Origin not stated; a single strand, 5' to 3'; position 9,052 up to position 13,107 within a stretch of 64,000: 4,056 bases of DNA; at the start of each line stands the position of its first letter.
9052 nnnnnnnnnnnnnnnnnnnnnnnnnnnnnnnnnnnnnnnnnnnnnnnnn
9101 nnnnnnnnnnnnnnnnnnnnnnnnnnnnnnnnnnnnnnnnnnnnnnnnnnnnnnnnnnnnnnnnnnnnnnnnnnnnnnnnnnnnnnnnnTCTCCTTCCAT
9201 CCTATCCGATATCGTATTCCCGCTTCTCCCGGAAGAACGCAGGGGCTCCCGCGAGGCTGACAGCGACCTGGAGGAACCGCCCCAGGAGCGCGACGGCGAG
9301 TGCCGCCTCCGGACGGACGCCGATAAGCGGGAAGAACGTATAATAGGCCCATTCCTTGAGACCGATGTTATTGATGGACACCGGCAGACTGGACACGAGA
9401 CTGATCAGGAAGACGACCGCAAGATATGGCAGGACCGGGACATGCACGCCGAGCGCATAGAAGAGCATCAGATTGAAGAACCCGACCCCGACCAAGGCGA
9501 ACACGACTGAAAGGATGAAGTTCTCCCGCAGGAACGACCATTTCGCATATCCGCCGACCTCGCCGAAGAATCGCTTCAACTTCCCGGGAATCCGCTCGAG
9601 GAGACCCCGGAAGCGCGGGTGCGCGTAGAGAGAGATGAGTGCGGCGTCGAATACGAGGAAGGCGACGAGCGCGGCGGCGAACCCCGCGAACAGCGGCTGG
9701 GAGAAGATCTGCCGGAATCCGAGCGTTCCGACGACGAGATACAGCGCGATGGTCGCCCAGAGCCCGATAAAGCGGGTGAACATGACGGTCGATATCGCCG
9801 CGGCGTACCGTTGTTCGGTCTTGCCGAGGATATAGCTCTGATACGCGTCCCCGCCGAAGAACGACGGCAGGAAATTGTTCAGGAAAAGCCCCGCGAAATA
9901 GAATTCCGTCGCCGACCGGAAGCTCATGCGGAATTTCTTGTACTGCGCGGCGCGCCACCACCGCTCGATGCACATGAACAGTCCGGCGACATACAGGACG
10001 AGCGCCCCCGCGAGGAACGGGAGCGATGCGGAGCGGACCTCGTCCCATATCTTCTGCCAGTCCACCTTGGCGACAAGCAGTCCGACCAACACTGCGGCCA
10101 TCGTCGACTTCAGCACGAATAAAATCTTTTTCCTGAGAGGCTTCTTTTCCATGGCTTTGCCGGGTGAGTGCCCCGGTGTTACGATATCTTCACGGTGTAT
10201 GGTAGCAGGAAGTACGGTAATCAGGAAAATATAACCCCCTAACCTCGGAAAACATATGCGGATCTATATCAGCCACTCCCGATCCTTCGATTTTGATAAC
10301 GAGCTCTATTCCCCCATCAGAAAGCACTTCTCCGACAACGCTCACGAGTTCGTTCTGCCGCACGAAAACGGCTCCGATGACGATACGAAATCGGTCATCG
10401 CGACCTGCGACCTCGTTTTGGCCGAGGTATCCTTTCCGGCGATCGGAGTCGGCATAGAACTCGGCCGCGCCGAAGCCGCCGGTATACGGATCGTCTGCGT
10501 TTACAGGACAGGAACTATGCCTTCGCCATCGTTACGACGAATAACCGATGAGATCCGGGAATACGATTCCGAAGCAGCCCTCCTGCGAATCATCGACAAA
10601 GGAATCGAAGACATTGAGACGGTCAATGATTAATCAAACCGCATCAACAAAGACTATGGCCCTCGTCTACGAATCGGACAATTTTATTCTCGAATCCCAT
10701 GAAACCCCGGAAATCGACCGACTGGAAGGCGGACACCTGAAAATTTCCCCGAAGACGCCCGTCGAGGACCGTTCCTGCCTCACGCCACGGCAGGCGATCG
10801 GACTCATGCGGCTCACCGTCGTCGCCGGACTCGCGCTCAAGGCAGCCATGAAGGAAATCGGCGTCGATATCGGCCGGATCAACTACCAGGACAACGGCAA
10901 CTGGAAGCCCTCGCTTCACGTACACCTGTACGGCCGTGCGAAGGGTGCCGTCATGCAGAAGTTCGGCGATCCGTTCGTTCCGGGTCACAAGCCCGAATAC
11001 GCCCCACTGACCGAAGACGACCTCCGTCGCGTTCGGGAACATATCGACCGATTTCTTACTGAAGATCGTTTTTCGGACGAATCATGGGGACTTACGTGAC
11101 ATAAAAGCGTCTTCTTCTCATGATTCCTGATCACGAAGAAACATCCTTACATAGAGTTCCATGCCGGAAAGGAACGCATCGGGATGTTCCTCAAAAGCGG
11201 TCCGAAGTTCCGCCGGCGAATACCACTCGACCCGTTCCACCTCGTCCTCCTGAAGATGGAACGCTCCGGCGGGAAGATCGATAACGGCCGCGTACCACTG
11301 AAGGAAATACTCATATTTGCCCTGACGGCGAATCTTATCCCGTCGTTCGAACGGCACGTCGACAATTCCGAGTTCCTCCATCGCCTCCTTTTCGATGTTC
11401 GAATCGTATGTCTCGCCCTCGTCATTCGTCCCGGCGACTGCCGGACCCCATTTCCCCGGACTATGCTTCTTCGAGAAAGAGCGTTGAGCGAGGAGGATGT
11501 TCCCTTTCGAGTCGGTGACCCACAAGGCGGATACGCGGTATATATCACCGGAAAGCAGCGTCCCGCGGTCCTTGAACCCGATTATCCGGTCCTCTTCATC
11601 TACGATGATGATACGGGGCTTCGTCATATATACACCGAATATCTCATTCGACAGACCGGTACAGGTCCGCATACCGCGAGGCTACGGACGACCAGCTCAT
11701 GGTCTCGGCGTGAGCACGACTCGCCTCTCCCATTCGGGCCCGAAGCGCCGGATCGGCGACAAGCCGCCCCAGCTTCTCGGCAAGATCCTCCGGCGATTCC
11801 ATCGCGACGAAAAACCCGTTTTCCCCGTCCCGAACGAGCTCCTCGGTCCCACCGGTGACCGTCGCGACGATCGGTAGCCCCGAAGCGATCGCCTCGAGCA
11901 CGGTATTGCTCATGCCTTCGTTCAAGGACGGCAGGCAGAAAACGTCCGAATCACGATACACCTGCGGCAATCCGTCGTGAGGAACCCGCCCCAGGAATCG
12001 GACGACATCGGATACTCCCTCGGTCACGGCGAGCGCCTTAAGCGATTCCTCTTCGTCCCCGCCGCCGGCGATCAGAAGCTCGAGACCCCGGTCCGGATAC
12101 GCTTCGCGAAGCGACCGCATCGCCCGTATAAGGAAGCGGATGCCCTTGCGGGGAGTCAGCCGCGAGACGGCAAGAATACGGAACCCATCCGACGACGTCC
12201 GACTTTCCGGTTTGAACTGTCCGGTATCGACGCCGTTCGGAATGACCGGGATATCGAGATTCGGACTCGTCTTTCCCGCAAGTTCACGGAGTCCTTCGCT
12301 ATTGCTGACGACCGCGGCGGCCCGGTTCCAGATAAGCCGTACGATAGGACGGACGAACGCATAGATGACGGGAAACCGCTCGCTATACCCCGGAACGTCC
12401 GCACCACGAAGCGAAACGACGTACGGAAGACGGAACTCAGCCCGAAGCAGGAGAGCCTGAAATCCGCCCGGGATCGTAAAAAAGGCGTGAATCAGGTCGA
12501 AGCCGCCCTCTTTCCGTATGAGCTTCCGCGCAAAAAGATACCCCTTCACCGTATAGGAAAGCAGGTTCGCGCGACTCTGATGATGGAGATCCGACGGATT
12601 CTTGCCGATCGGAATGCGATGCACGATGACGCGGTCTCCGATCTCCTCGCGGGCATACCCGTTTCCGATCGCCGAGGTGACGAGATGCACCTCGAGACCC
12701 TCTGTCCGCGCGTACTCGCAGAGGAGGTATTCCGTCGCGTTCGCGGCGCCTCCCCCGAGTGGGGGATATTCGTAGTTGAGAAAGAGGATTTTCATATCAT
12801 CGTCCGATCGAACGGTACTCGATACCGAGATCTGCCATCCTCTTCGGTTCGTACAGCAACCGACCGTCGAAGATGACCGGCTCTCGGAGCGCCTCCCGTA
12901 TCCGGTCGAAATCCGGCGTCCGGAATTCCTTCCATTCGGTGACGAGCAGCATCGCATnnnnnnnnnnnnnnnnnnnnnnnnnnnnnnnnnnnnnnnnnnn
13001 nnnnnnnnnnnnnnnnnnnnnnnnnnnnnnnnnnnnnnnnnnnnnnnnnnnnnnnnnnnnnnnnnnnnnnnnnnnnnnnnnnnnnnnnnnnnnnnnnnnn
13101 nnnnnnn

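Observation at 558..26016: Expansion of GT-C membrane glycosyltransferases (six ArnT/PMT-like paralogs plus DUF2142) with a complete polyprenol-phosphate-sugar supply line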

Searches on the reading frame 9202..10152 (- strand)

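Call 3: search_protein_families(library=pfam, proteins=[window:9202-10152:-], max_evalue=0.01)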
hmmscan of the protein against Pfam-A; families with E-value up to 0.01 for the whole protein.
window:9202-10152:- (316 aa): 1 family
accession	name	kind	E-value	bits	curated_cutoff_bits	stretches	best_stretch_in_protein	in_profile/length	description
PF03706.18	LPG_synthase_TM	-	5.1e-34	118.5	33.4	1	13-301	2-301/302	Lysylphosphatidylglycerol synthase TM region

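Call 7: search_protein_families(library=ncbifam, proteins=[window:9202-10152:-], max_evalue=0.01)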
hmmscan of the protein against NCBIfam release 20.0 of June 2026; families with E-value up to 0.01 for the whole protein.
window:9202-10152:- (316 aa): 1 family
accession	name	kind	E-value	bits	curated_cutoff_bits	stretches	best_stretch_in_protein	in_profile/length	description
TIGR00374.1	TIGR00374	subfamily_domain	3.1e-18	66.3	43.2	1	22-302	7-306/323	flippase-like domain-containing protein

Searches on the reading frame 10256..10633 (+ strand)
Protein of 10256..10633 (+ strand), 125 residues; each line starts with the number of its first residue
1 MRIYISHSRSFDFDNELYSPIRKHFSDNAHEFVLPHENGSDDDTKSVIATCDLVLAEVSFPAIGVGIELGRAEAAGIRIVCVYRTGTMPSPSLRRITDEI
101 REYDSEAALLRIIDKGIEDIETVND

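Call 4: search_protein_families(library=pfam, proteins=[window:10256-10633:+], max_evalue=0.01)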
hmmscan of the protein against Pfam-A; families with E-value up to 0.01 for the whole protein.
window:10256-10633:+ (125 aa): 1 family
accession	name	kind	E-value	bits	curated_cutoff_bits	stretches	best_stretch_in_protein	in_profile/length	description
PF05014.21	Nuc_deoxyrib_tr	-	0.00025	21.6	28.8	1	46-85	58-99/117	Nucleoside 2-deoxyribosyltransferase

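Call 35: search_protein_families(library=ncbifam, proteins=[window:10256-10633:+], max_evalue=0.001)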
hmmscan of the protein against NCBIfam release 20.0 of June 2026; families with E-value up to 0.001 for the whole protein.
window:10256-10633:+ (125 aa): 0 families

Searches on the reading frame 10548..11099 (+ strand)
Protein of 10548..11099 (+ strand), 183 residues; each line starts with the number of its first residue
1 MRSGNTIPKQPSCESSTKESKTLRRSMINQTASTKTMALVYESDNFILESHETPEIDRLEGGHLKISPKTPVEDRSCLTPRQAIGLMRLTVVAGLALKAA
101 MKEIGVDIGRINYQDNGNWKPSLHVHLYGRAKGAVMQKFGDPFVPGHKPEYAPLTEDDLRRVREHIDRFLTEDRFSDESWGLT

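Call 4: search_protein_families(library=pfam, proteins=[window:10548-11099:+], max_evalue=0.01)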
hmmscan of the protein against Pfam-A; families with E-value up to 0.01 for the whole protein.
window:10548-11099:+ (183 aa): 1 family
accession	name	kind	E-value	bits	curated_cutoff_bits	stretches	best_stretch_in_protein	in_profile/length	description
PF01230.28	HIT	-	0.0017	19.4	21.5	1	39-132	8-97/98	HIT domain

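Call 35: search_protein_families(library=ncbifam, proteins=[window:10548-11099:+], max_evalue=0.001)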
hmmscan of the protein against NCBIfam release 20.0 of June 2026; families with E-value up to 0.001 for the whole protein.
window:10548-11099:+ (183 aa): 0 families

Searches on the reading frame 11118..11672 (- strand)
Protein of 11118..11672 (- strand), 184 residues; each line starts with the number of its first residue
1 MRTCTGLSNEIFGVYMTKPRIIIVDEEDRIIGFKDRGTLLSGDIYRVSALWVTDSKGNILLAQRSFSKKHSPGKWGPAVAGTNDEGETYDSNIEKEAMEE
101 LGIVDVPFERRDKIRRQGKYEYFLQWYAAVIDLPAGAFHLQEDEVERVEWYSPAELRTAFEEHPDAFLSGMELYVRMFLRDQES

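Call 4: search_protein_families(library=pfam, proteins=[window:11118-11672:-], max_evalue=0.01)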
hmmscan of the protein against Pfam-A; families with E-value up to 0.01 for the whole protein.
window:11118-11672:- (184 aa): 1 family
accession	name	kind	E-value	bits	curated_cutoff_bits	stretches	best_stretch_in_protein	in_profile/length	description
PF00293.34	NUDIX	-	1.3e-15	58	21.1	1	47-163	6-126/134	NUDIX domain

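Call 35: search_protein_families(library=ncbifam, proteins=[window:11118-11672:-], max_evalue=0.001)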
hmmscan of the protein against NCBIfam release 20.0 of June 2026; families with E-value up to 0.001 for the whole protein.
window:11118-11672:- (184 aa): 5 families
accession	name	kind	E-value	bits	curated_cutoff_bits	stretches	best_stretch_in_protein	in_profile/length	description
NF041653.1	Nud_hyd_Meth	equivalog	7.8e-18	64.8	300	1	23-178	4-160/170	Nudix hydrolase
NF011922.0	PRK15393.1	equivalog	1.3e-16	60.7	152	1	21-175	13-166/182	NUDIX hydrolase YfcD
NF002995.0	PRK03759.1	equivalog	5.7e-15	55.5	127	1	17-167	5-161/185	isopentenyl-diphosphate Delta-isomerase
TIGR02150.1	IPP_isom_1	equivalog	9e-07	28.9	105.8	1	21-157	1-141/159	isopentenyl-diphosphate delta-isomerase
NF006530.0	PRK08999.1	equivalog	1.6e-05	24.1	245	1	47-156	8-112/315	Nudix family hydrolase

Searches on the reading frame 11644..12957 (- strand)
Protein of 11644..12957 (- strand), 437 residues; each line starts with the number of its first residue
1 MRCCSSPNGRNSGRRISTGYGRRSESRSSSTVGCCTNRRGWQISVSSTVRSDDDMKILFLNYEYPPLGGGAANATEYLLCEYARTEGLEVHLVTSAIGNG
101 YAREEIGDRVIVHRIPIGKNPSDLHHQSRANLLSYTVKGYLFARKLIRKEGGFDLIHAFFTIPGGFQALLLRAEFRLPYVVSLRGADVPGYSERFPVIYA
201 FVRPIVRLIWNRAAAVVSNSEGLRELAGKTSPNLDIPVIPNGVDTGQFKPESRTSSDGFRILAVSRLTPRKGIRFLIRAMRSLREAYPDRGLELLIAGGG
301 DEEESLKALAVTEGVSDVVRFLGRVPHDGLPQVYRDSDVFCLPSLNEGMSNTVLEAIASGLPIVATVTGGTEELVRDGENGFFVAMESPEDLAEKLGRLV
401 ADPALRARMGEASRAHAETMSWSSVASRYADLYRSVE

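Call 4: search_protein_families(library=pfam, proteins=[window:11644-12957:-], max_evalue=0.01)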
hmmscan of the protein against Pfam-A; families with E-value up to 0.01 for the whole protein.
window:11644-12957:- (437 aa): 7 families
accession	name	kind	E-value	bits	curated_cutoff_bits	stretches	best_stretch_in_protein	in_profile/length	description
PF00534.26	Glycos_transf_1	-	1.1e-42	145.9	26.4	1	249-415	6-171/172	Glycosyl transferases group 1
PF13692.12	Glyco_trans_1_4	-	3e-39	135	27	1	260-402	3-142/142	Glycosyl transferases group 1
PF13579.12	Glyco_trans_4_4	-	1.1e-18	68.5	29.7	1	69-242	1-158/158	Glycosyl transferase 4-like domain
PF13439.12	Glyco_transf_4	-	9.5e-18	65.2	28.5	1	69-245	2-168/170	Glycosyltransferase Family 4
PF13524.12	Glyco_trans_1_2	-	5.1e-13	49.6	25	1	274-418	3-130/144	Glycosyl transferase-like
PF20706.3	GT4-conflict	-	4.8e-11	42.7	26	1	237-426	175-382/385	Family 4 Glycosyltransferase in conflict systems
PF13477.12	Glyco_trans_4_2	-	5.4e-08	33.5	23.4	1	79-220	16-139/139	Glycosyl transferase 4-like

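Call 33: search_solved_structures(query=window:11644-12957:-, max_evalue=0.00001)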
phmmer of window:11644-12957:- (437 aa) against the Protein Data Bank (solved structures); distinct sequences matched with E-value up to 0.00001: 46.
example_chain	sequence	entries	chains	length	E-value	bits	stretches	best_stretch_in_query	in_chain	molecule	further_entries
3c48_A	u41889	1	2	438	1.5e-30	109.6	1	74-434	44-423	Predicted glycosyltransferases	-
3c4q_A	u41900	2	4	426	1.7e-30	109.4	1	84-434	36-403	Predicted glycosyltransferases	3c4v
7qsg_A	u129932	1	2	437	5.7e-22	81.4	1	230-434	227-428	D-inositol 3-phosphate glycosyltransferase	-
3oka_A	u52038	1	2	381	9.5e-22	80.6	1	239-434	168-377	GDP-mannose-dependent alpha-(1-6)-phosphatidylinositol monomannoside mannosyltransferase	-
3okc_A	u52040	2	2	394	1e-21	80.5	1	239-434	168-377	GDP-mannose-dependent alpha-(1-6)-phosphatidylinositol monomannoside mannosyltransferase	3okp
4n9w_A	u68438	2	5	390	9.8e-19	70.7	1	149-436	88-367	GDP-mannose-dependent alpha-(1-2)-phosphatidylinositol mannosyltransferase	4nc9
2gej_A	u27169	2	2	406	1.1e-18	70.5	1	149-436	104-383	PHOSPHATIDYLINOSITOL MANNOSYLTRANSFERASE (PimA)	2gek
6kih_A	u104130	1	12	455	2.4e-18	69.4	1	136-435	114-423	Tll1590 protein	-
2jjm_A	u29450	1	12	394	1.2e-16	63.8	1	63-435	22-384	GLYCOSYL TRANSFERASE, GROUP 1 FAMILY PROTEIN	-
3mbo_A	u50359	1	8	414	1.3e-16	63.7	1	62-435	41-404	Glycosyltransferase, group 1 family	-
8dqd_A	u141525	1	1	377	4.4e-16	62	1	240-435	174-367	N, N'-diacetylbacillosaminyl-diphospho-undecaprenol alpha-1,3-N-acetylgalactosaminyltransf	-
8dvz_A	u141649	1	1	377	1.1e-15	60.6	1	240-435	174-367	N, N'-diacetylbacillosaminyl-diphospho-undecaprenol alpha-1,3-N-acetylgalactosaminyltransf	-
8dvw_A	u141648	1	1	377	1.5e-15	60.2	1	240-435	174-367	N, N'-diacetylbacillosaminyl-diphospho-undecaprenol alpha-1,3-N-acetylgalactosaminyltransf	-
6tvp_A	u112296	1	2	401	9.9e-15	57.5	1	175-436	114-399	Alpha-maltose-1-phosphate synthase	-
4pqg_A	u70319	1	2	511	2.4e-13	52.9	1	250-389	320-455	Glycosyltransferase Gtf1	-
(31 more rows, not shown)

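Call 35: search_protein_families(library=ncbifam, proteins=[window:11644-12957:-], max_evalue=0.001)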
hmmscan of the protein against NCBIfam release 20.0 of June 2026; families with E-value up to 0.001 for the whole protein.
window:11644-12957:- (437 aa): 47 families (the best 25 are shown)
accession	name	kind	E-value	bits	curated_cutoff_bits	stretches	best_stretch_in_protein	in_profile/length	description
TIGR03088.1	stp2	hypoth_equivalog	6.7e-41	140.6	409.05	1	235-435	161-372/374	TIGR03088 family PEP-CTERM/XrtA system glycosyltransferase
NF041876.1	EPS_EpsE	equivalog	6.1e-39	134.4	400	1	210-419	159-378/389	exopolysaccharide biosynthesis GT4 family glycosyltransferase EpsE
NF038229.1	Glyco4_Geo_Pelo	equivalog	2.9e-38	131.7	400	1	154-436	57-336/338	GPMC system family 4 glycosyltransferase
TIGR03449.1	mycothiol_MshA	equivalog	5e-38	131.1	462.5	1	85-435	36-402/406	D-inositol-3-phosphate glycosyltransferase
TIGR04063.1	stp3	hypoth_equivalog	5.4e-35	121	442.05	1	67-436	12-395/397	TIGR04063 family PEP-CTERM/XrtA system glycosyltransferase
TIGR03999.1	thiol_BshA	equivalog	2.8e-32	112.1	273.7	1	64-436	8-373/375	N-acetyl-alpha-D-glucosaminyl L-malate synthase BshA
TIGR02149.1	glgA_Coryne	subfamily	9.6e-30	104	302.4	1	55-436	1-390/391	glycogen synthase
TIGR04047.1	MSMEG_0565_glyc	hypoth_equivalog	3.3e-26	92.2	259.85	1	230-434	155-372/373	MSMEG_0565 family glycosyltransferase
NF047684.1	TeichurnBiosyTuaC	equivalog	6.4e-26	91.2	550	1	151-411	107-363/391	teichuronic acid biosynthesis protein TuaC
TIGR04157.1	glyco_rSAM_CFB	subfamily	4.9e-19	68.6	400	1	261-415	230-387/406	TIGR04157 family glycosyltransferase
NF046085.1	XrtY_assoc_Gly1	equivalog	7.6e-19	67.8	400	1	234-436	182-384/387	XrtY-associated glycosyltransferase XYAG1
NF041010.1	glycosy_Agl16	equivalog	1.1e-18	67.3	575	1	205-436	126-351/352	glycosylation protein Agl16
NF041879.1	EPS_EpsH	equivalog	9.5e-18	64.1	800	1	204-436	181-416/431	exopolysaccharide biosynthesis glycosyltransferase EpsH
TIGR04005.1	wcaL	equivalog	4.8e-17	61.9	537.6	1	230-398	193-366/406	colanic acid biosynthesis glycosyltransferase WcaL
NF047881.1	glyco_SdgB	exception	9.9e-17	60.8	800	1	232-432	293-492/496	serine-aspartate repeat adhesin O-glycosyltransferase SdgB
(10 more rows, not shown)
